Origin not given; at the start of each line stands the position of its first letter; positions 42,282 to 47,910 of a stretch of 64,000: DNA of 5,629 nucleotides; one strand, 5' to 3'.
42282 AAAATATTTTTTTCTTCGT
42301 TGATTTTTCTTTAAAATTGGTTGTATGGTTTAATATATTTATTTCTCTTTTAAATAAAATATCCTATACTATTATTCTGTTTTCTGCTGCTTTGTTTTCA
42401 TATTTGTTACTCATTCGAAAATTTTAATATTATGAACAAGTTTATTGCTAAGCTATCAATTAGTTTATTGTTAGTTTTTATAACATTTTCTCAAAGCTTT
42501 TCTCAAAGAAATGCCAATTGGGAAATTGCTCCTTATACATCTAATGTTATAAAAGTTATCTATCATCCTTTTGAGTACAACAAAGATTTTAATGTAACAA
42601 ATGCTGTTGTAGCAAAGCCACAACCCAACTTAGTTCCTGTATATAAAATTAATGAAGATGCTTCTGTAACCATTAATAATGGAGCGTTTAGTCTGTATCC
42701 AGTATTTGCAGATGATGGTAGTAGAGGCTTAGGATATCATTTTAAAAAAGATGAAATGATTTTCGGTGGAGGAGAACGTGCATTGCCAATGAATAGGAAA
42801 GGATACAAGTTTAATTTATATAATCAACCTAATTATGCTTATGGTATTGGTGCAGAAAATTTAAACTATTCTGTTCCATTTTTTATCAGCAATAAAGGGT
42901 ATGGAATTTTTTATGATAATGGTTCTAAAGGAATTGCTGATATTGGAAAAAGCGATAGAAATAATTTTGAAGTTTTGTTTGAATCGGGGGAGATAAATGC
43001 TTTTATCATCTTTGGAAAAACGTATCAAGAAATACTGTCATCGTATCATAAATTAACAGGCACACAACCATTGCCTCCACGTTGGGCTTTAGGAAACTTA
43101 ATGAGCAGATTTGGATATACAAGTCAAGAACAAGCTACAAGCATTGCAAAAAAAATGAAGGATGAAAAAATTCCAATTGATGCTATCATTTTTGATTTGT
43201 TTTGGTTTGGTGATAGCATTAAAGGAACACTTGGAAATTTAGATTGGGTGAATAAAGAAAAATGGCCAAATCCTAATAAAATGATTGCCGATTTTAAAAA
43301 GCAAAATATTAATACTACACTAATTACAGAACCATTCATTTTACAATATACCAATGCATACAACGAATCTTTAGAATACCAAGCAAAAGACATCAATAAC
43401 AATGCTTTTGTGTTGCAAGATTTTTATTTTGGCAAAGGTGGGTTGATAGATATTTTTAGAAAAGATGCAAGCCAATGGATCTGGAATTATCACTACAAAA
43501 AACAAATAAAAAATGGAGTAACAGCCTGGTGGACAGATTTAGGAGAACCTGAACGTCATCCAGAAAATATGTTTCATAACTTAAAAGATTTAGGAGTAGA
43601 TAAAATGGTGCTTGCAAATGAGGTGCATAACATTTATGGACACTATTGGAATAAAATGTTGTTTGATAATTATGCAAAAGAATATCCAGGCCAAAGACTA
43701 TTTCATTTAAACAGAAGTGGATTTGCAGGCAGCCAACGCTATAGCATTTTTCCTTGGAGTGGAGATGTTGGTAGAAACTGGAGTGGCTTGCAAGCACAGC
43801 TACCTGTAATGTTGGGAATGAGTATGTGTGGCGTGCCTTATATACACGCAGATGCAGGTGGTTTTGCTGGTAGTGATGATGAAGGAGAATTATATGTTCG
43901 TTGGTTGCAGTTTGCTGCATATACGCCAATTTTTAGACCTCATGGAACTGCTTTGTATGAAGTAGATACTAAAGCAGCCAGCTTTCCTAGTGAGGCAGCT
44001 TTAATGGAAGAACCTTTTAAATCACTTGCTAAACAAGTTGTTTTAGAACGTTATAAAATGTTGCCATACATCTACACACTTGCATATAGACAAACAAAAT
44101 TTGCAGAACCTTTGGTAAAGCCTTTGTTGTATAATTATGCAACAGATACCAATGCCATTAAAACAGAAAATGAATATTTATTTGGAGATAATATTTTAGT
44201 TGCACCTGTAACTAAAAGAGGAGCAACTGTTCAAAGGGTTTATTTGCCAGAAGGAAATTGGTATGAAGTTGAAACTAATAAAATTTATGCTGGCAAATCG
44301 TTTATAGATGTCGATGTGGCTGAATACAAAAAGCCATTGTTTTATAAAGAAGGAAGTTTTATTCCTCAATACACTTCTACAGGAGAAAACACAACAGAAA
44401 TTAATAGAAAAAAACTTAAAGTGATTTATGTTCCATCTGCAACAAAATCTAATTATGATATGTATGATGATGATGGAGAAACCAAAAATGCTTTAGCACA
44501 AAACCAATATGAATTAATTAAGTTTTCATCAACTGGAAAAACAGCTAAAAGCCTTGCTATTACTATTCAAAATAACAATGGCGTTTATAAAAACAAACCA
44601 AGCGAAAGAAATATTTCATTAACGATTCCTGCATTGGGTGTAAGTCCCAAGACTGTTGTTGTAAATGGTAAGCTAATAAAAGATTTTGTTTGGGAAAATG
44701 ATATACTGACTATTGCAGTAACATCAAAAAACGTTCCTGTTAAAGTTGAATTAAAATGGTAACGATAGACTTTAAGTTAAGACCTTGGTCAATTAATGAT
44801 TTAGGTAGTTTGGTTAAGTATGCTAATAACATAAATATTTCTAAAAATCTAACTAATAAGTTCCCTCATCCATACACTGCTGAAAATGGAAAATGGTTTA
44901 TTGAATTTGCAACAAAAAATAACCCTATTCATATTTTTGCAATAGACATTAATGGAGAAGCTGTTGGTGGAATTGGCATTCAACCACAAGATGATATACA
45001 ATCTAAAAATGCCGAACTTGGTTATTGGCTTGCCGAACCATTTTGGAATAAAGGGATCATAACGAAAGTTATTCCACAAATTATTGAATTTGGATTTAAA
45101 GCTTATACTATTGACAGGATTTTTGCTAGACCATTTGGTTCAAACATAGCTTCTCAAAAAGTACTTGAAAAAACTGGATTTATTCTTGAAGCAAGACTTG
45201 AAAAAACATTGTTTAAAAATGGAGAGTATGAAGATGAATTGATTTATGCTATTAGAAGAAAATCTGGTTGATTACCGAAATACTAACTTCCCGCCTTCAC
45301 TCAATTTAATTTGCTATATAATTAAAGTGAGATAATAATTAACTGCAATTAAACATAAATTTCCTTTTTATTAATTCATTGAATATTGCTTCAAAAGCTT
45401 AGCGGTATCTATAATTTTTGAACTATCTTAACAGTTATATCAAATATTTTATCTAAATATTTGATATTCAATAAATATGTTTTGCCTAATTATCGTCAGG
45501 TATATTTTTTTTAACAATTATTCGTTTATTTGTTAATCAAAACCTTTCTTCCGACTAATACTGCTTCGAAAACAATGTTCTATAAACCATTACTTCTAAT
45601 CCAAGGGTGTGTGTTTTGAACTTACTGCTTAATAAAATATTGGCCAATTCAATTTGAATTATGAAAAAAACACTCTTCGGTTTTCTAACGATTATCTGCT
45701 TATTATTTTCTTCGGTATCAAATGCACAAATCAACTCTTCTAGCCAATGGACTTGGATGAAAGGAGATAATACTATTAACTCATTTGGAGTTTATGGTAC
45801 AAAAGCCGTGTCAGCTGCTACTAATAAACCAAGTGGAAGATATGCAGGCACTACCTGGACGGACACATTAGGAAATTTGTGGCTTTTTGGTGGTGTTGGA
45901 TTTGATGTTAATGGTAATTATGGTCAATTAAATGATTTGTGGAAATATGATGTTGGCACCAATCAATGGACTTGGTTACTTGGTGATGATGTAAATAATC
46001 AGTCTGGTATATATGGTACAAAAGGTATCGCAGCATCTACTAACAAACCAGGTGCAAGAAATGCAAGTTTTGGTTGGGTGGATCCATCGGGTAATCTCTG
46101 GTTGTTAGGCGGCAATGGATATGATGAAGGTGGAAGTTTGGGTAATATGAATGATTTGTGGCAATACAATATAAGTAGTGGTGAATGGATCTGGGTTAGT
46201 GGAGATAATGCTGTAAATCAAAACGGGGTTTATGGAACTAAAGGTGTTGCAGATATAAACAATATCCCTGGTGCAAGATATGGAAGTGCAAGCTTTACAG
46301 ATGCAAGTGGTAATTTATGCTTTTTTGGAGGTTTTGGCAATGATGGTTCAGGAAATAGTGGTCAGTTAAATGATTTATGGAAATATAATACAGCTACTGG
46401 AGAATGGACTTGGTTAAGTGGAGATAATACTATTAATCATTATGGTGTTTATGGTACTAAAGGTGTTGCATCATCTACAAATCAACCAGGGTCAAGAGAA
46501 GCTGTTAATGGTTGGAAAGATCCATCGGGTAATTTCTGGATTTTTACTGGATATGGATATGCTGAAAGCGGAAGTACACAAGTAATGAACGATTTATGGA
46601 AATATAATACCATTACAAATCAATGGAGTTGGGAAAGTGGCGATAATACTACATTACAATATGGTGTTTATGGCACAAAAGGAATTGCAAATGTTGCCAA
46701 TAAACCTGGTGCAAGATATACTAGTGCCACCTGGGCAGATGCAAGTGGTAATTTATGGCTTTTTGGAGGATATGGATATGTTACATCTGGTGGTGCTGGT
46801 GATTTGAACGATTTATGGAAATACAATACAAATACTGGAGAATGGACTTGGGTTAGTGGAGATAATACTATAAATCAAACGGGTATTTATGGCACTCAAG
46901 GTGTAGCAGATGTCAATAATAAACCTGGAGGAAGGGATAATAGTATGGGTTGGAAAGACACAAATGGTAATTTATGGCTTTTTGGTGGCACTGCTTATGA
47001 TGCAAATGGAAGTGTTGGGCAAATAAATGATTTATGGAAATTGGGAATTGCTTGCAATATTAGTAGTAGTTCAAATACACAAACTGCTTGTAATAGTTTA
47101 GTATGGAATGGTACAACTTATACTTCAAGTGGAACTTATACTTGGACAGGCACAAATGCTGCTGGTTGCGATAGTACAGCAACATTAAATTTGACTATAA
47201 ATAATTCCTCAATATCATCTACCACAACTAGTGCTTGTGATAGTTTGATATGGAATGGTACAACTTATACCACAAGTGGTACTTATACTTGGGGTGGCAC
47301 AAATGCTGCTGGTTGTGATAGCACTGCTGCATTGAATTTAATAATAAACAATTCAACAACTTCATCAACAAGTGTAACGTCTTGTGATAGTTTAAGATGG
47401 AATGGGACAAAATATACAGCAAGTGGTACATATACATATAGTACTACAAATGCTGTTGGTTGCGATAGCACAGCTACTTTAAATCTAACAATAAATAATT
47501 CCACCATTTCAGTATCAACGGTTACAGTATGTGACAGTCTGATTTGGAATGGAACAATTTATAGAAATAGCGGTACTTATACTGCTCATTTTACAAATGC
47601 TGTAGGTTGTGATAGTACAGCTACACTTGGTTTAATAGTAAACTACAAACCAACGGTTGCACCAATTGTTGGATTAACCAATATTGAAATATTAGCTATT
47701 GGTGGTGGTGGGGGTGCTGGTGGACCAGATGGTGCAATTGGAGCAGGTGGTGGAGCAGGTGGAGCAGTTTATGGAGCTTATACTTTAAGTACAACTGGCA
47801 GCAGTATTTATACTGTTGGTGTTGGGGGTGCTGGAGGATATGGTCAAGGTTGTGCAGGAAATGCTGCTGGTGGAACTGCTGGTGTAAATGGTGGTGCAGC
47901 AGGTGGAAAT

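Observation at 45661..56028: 3455-aa T9SS cargo protein with an unusual domain combination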

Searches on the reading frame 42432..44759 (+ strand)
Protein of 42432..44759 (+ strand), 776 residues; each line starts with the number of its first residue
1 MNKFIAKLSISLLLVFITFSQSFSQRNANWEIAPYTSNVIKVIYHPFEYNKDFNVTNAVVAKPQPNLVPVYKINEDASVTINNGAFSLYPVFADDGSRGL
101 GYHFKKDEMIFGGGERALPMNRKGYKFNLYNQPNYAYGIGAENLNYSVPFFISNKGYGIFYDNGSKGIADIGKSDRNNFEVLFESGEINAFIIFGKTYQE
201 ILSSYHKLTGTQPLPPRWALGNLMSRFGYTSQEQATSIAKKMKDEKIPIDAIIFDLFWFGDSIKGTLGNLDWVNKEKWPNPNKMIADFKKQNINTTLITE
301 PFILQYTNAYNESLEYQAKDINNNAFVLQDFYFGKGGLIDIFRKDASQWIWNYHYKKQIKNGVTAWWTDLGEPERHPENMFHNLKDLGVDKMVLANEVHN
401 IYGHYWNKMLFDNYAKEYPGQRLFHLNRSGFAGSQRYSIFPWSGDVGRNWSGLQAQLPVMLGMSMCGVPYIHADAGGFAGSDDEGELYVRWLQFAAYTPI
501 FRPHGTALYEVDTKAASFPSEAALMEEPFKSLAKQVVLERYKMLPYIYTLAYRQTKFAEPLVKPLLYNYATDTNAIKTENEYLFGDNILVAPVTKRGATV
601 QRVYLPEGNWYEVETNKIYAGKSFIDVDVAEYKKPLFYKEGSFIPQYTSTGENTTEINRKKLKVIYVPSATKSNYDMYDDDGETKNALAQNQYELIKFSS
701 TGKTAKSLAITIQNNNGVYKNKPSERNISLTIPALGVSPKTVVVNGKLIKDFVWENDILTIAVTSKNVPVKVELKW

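Call 16: search_protein_families(library=pfam, proteins=[window:42432-44759:+], max_evalue=0.001)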
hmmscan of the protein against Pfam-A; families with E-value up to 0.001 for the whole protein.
window:42432-44759:+ (776 aa): 4 families
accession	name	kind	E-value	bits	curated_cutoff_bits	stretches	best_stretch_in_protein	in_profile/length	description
PF01055.32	Glyco_hydro_31_2nd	-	2.1e-79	267.7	23.5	1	213-550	2-328/328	Glycosyl hydrolases family 31 TIM-barrel domain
PF21365.3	Glyco_hydro_31_3rd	-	6.3e-22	78.3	24.4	1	559-644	2-87/87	Glycosyl hydrolase family 31 C-terminal domain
PF13802.12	Gal_mutarotas_2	-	1.1e-16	62.1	27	1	28-168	26-182/184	Glycosyl hydrolase 31 N-terminal galactose mutarotase-like domain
PF17137.9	DUF5110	-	4.4e-10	39.9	27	1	665-732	6-68/71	Domain of unknown function (DUF5110)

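Call 46: search_protein_families(library=pfam, proteins=[L005:2-9709:+], max_evalue=0.001)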
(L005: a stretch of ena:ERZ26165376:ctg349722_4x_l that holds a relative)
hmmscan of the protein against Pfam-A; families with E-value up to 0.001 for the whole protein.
L005:2-9709:+ (3236 aa): 4 families
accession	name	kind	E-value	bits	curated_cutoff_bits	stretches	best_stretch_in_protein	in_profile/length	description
PF17210.9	SdrD_B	-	1.8e-18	67.2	29.7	1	1134-1261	2-112/112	SdrD B-like domain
PF02368.24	Big_2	-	1.2e-14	54.4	22.8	4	1862-1902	29-69/79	Bacterial Ig-like domain (group 2)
PF25354.1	Ig_NUP210_16th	-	3.4e-14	52.5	27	2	349-398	10-64/72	NUP210-like, Ig-like domain 16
PF18962.6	Por_Secre_tail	-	6.5e-14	52.4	27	1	3164-3235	1-75/75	Secretion system C-terminal sorting domain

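Call 83: search_protein_families(library=pfam, proteins=[L018:13236-15335:+, L016:13319-16702:+, L006:3506-9739:+, L018:18600-19900:+], max_evalue=0.01)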
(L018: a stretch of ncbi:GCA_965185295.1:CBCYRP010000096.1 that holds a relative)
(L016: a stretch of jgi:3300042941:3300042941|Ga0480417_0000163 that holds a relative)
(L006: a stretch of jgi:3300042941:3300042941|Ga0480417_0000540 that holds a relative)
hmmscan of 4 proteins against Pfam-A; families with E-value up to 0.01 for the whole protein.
L018:13236-15335:+ (700 aa): 0 families

L016:13319-16702:+ (1128 aa): 9 families
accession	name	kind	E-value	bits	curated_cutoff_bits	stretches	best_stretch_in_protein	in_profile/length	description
PF24907.1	SIBA-E_N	-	3.1e-20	72.8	28.1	1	38-156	1-117/119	Integrin beta-like protein A-E, N-terminal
PF05345.18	He_PIG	-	3.8e-16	59.7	24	3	924-978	37-95/96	Putative Ig domain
PF01436.27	NHL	-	3.5e-11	43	20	2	892-918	1-27/28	NHL repeat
PF06739.17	SBBP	-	3.1e-07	30.7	20.5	0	717-735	11-29/38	Beta-propeller repeat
PF08450.18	SGL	-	1.2e-06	28.7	26.3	0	793-842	177-229/246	SMP-30/Gluconolactonase/LRE-like region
PF24908.1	Ig_SIBA-E_2nd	-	1.5e-05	25.6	27.8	0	167-263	4-90/117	Integrin beta-like protein A-E, second Ig-like domain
PF18957.6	RibLong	-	3.5e-05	25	27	1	912-978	25-92/93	Long Rib domain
PF22701.2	Mala_s_1-like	-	0.00017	21.8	27.5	1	798-909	38-146/195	Mal s 1 allergenic protein-like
PF25021.1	TEN_NHL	-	0.00047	19.7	27.1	0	799-838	141-180/357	Teneurin NHL domain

L006:3506-9739:+ (2078 aa): 2 families
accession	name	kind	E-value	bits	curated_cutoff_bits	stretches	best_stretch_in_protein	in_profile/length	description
PF18962.6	Por_Secre_tail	-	3.3e-11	43.7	27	1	1999-2069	1-69/75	Secretion system C-terminal sorting domain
PF13229.12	Beta_helix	-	0.00026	21.1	25.9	2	1482-1606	53-152/158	Right handed beta helix region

L018:18600-19900:+ (433 aa): 0 families

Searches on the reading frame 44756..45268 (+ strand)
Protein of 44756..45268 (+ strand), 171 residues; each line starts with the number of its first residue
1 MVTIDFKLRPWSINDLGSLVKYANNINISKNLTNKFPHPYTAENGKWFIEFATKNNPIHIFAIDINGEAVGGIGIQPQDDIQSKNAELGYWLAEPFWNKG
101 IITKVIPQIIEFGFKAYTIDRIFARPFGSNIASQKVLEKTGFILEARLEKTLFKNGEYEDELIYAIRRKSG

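Call 16: search_protein_families(library=pfam, proteins=[window:44756-45268:+], max_evalue=0.001)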
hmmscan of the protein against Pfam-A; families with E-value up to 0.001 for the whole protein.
window:44756-45268:+ (171 aa): 3 families
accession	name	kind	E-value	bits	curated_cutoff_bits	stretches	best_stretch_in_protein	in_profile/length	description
PF13302.13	Acetyltransf_3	-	1.7e-22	81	25.4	1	7-142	3-137/138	Acetyltransferase (GNAT) domain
PF13420.13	Acetyltransf_4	-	4.7e-12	46.6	24.3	1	14-162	7-154/155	Acetyltransferase (GNAT) domain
PF00583.31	Acetyltransf_1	-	2.3e-11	44.4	20.7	1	39-142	15-116/116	Acetyltransferase (GNAT) family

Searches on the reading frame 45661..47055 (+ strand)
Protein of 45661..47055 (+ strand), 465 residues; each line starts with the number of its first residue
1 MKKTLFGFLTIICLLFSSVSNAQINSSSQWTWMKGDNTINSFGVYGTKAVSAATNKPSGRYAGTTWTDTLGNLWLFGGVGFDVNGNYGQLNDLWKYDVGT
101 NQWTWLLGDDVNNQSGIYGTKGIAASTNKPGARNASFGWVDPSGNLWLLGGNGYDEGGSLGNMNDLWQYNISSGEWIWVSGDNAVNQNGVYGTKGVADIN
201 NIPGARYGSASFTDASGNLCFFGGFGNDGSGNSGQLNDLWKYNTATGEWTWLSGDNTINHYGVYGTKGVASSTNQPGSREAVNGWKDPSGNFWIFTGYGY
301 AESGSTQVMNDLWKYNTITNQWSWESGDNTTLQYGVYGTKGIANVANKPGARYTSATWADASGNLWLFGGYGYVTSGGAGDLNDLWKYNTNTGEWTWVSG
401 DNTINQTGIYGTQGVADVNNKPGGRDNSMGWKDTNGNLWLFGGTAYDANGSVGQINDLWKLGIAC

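Call 11: search_protein_families(library=pfam, proteins=[window:45661-47055:+], max_evalue=1)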
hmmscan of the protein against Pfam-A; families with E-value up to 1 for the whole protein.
window:45661-47055:+ (465 aa): 9 families
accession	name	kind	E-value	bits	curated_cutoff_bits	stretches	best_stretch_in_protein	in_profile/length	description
PF24681.1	Kelch_KLHDC2_KLHL20_DRC7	-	6.2e-27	94.8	50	5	200-323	45-142/221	KLHDC2/KLHL20/DRC7 Kelch-repeats domain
PF13418.12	Kelch_4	-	8.3e-18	64.5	21.6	5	206-250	2-42/49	Galactose oxidase, central domain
PF13415.12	Kelch_3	-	1.3e-15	57.6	22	5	363-396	1-31/48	Galactose oxidase, central domain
PF24981.1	Beta-prop_ATRN-LZTR1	-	2.3e-15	57.1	50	3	146-266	1-95/289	Attractin/LZTR1 beta-propeller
PF13964.12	Kelch_6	-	2.1e-12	47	25.3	4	210-254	6-45/50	Kelch motif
PF24996.1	NANM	-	1e-11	44.7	45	4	198-271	45-115/350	N-acetylneuraminate epimerase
PF07646.21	Kelch_2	-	4.3e-08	33.2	21.3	2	363-400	12-46/48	Kelch motif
PF01344.31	Kelch_1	-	1.1e-06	28.5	20.1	3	73-104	14-40/46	Kelch motif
PF15535.12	Ntox37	-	0.061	14.3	27.8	0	262-300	12-49/78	Bacterial toxin 37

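Call 12: search_protein_families(library=ncbifam, proteins=[window:45661-47055:+], max_evalue=1)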
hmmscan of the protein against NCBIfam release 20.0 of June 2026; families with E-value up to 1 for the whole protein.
window:45661-47055:+ (465 aa): 0 families

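Call 67: search_protein_families(library=phrogs, proteins=[window:45661-47055:+], max_evalue=0.01)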
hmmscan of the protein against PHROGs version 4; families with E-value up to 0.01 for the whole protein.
window:45661-47055:+ (465 aa): 0 families

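Call 90: search_solved_structures(query=window:45661-47055:+, max_evalue=0.001)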
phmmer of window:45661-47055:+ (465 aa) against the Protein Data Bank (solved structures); distinct sequences matched with E-value up to 0.001: 0.

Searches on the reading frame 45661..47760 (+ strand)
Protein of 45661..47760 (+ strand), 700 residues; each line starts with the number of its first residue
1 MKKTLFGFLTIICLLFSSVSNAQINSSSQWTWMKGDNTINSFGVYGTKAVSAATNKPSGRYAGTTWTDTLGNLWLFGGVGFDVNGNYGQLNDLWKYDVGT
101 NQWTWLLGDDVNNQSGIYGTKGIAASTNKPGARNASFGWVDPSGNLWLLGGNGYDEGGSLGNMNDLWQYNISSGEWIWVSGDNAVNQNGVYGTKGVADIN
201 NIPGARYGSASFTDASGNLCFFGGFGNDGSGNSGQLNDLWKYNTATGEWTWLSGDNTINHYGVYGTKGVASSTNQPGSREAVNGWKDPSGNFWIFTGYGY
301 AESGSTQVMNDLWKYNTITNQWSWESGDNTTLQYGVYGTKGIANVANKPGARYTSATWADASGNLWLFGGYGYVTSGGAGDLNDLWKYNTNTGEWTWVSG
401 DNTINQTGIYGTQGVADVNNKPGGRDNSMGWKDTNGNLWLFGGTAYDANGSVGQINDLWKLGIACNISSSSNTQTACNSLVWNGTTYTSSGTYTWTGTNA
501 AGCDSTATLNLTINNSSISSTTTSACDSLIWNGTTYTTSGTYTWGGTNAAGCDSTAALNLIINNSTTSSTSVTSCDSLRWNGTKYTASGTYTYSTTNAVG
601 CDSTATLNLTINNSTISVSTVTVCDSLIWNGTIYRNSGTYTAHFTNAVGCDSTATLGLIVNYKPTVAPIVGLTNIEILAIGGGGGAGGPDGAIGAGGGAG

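Call 101: find_related_loci(query=window:45661-47760:+, collection=metagenome_contigs, flank=6000)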
Query window:45661-47760:+ (700 aa) in metagenome_contigs; peptide patterns used: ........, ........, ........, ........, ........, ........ (x = any residue, [..] = any of these).
197 stretches matched a pattern; 134 encode a relative of the query (tblastn E <= 1e-3); the best 80 are kept; 80 distinct loci.
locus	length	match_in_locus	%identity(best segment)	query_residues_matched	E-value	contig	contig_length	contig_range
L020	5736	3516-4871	54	3-467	6e-149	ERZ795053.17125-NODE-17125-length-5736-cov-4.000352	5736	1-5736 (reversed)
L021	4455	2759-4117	53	1-466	6e-148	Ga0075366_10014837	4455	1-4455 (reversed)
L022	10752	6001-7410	51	3-488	3e-143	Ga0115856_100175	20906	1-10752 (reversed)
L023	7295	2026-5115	53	26-467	2e-137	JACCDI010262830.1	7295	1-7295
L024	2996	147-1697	46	1-498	2e-143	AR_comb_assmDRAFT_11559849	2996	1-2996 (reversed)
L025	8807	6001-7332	50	19-466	1e-132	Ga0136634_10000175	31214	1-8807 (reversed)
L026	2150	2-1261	54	26-479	2e-141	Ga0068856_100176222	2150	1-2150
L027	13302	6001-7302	52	9-479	4e-132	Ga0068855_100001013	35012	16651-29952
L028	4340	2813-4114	52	9-479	1e-133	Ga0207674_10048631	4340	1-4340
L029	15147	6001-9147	51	20-624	4e-131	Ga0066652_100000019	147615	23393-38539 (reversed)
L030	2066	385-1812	50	1-466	3e-140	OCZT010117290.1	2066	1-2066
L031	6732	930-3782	50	1-466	2e-128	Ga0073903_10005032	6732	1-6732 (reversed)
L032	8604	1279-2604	48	23-462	5e-122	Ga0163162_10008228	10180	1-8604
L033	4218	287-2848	47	8-493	6e-124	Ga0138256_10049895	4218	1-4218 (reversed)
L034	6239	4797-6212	50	18-466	1e-119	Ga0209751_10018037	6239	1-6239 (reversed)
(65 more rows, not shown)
